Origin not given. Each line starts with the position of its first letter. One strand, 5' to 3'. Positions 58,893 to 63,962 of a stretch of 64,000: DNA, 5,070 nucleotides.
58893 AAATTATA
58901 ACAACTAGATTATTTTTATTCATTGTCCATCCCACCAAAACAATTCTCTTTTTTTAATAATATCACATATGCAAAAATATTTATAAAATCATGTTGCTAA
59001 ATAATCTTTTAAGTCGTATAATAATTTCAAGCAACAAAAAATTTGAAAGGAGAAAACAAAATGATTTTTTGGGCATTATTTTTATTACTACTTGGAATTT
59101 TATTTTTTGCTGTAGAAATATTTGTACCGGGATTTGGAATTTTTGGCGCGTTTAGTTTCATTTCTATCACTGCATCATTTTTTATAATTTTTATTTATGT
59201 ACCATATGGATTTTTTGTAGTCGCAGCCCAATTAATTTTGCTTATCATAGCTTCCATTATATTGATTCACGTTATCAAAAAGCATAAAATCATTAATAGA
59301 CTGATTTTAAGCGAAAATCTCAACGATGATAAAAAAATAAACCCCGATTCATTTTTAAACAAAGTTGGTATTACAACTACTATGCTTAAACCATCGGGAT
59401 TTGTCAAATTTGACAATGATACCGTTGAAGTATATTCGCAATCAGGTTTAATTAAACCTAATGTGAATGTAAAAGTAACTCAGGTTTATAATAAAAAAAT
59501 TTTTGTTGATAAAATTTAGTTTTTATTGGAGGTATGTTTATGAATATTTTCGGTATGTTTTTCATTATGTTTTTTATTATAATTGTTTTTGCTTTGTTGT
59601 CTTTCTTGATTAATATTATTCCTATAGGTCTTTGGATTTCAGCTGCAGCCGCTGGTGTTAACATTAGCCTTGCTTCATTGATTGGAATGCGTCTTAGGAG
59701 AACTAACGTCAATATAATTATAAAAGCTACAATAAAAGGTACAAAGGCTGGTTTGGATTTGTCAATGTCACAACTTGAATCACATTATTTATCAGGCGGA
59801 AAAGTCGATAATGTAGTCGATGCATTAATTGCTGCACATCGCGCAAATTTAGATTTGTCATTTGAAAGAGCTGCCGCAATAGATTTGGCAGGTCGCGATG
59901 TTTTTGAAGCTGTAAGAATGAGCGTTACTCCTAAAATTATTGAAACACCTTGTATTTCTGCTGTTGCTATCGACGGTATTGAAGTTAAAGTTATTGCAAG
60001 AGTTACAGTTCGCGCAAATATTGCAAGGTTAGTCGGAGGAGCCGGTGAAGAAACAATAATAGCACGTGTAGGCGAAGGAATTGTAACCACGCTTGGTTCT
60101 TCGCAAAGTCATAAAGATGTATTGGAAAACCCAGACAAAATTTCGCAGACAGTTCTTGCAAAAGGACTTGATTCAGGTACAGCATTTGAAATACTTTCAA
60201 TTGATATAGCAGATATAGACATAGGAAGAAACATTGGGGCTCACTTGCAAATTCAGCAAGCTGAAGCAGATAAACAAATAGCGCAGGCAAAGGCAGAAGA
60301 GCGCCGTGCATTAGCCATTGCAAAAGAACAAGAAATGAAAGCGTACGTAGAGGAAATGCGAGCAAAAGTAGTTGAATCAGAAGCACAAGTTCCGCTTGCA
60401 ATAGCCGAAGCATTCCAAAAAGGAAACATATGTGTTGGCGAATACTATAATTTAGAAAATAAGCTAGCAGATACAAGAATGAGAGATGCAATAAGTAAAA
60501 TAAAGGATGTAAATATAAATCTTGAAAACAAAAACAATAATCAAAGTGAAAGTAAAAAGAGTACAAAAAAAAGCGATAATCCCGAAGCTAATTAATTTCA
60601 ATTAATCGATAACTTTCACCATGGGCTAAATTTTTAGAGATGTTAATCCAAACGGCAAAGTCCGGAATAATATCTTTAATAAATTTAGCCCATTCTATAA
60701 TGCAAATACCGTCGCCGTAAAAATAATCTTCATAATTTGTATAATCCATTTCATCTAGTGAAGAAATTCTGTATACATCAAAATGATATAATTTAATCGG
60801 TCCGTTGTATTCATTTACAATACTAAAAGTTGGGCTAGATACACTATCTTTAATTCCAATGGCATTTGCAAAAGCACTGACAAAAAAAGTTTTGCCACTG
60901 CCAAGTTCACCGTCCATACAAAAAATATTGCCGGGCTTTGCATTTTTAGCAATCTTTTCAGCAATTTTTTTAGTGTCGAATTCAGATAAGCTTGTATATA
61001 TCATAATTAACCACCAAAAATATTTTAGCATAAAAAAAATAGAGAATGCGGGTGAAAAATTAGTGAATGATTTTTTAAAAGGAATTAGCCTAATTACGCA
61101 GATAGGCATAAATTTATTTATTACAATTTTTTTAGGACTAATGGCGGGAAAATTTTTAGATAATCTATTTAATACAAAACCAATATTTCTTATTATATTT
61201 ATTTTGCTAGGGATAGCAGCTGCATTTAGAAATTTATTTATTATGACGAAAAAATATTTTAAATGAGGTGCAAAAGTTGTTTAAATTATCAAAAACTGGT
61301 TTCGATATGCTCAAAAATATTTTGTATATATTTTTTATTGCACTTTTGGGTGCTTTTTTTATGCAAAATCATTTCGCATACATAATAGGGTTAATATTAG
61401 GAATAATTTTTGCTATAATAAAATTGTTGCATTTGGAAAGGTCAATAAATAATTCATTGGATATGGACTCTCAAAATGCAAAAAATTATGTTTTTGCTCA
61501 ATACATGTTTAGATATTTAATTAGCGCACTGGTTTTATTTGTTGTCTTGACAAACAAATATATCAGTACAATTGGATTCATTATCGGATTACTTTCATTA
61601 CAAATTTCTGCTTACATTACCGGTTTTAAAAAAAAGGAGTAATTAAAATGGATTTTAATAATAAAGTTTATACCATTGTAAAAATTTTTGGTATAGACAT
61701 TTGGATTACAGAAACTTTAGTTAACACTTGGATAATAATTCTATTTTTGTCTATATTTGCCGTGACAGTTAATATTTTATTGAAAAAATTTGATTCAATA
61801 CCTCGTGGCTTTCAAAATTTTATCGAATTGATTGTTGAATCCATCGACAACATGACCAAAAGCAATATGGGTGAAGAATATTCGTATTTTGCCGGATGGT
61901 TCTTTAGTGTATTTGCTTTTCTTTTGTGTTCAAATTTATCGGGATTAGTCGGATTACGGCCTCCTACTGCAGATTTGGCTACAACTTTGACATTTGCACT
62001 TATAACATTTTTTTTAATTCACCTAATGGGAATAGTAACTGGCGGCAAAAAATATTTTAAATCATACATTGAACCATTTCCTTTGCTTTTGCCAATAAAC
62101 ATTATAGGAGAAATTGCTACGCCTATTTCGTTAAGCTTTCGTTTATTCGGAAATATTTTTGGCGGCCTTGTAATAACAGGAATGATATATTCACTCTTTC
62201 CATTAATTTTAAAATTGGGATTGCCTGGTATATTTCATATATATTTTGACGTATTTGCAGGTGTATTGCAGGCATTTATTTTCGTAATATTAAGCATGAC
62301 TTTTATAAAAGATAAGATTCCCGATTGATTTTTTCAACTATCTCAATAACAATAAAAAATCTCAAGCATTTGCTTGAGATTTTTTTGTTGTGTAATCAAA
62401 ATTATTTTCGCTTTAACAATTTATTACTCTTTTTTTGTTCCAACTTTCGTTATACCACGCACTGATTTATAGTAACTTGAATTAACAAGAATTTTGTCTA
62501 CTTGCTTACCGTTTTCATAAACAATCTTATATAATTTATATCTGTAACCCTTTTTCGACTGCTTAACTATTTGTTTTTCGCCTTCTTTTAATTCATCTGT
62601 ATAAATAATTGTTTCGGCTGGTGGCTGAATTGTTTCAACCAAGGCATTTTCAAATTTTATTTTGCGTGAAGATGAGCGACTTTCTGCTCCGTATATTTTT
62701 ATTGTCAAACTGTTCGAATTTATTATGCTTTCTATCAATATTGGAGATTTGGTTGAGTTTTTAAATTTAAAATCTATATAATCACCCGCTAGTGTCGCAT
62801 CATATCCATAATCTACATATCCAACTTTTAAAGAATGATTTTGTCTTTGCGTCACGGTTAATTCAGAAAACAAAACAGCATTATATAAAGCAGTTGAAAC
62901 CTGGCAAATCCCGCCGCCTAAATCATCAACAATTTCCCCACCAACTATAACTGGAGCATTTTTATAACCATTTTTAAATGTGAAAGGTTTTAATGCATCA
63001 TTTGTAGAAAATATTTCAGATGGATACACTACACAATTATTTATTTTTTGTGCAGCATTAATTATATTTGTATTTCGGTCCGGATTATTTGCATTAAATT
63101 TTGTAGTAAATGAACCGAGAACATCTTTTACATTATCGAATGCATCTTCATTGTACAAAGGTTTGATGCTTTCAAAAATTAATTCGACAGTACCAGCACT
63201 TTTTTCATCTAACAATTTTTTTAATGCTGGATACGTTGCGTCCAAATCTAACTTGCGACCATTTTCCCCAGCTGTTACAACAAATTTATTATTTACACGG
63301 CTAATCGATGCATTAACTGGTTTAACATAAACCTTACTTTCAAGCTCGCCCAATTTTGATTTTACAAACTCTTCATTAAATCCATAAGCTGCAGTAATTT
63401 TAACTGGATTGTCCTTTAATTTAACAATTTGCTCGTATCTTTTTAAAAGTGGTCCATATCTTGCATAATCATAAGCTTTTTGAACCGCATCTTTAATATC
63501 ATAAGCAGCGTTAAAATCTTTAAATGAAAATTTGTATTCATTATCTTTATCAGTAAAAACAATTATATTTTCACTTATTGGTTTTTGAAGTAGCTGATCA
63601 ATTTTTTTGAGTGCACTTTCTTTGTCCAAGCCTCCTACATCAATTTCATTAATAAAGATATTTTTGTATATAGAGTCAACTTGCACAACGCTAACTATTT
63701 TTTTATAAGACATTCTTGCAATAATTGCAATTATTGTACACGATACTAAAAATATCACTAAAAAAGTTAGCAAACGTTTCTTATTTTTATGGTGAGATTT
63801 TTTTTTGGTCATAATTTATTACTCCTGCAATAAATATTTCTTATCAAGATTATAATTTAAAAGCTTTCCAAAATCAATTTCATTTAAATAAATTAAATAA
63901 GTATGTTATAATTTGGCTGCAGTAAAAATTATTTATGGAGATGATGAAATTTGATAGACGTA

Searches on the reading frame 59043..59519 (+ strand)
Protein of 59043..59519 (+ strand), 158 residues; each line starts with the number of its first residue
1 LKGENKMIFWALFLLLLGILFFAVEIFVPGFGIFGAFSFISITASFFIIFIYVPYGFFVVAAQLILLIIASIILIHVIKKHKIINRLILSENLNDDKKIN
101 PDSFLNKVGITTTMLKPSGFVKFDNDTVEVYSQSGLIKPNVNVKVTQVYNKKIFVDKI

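Call 76: search_protein_families(library=pfam, proteins=[window:59043-59519:+], max_evalue=0.00001)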
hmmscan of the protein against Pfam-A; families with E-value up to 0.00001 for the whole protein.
window:59043-59519:+ (158 aa): 2 families
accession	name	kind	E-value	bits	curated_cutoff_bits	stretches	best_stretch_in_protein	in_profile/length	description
PF24961.1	NfeD_membrane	-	1.2e-07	32.2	26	1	9-75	49-114/119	NfeD integral membrane domain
PF01957.25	NfeD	-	7e-06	26.6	29.1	1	102-157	2-57/57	NfeD-like C-terminal, partner-binding domain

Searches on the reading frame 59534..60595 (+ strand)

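Call 76: search_protein_families(library=pfam, proteins=[window:59534-60595:+], max_evalue=0.00001)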
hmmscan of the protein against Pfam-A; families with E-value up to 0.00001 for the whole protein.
window:59534-60595:+ (353 aa): 1 family
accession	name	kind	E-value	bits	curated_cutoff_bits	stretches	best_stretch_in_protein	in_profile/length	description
PF12127.13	FloA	-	5.6e-152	505.7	34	1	13-322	3-312/314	Flotillin-like protein FloA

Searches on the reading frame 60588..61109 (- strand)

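Call 76: search_protein_families(library=pfam, proteins=[window:60588-61109:-], max_evalue=0.00001)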
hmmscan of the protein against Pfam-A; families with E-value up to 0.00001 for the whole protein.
window:60588-61109:- (173 aa): 1 family
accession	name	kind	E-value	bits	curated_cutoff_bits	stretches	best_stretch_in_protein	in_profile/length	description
PF02367.23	TsaE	-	2.8e-37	127.9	26.6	1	42-160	3-121/128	Threonylcarbamoyl adenosine biosynthesis protein TsaE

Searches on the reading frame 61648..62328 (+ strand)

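Call 76: search_protein_families(library=pfam, proteins=[window:61648-62328:+], max_evalue=0.00001)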
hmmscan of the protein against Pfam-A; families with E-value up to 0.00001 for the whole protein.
window:61648-62328:+ (226 aa): 1 family
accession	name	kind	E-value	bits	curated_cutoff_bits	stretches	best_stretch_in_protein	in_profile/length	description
PF00119.25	ATP-synt_A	-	1.3e-48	166.2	33.9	1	27-221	4-217/217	ATP synthase A chain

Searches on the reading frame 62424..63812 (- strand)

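Call 76: search_protein_families(library=pfam, proteins=[window:62424-63812:-], max_evalue=0.00001)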
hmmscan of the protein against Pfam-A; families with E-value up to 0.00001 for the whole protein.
window:62424-63812:- (462 aa): 3 families
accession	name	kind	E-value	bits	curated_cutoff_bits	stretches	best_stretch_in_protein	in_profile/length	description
PF04294.18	VanW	-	1.3e-47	161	27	1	246-374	2-130/130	VanW like protein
PF12229.13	PG_binding_4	-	1.9e-22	80.1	22.1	1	93-206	1-113/117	Putative peptidoglycan binding domain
PF07501.17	G5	-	1.5e-10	41.6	23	1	393-460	6-75/75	G5 domain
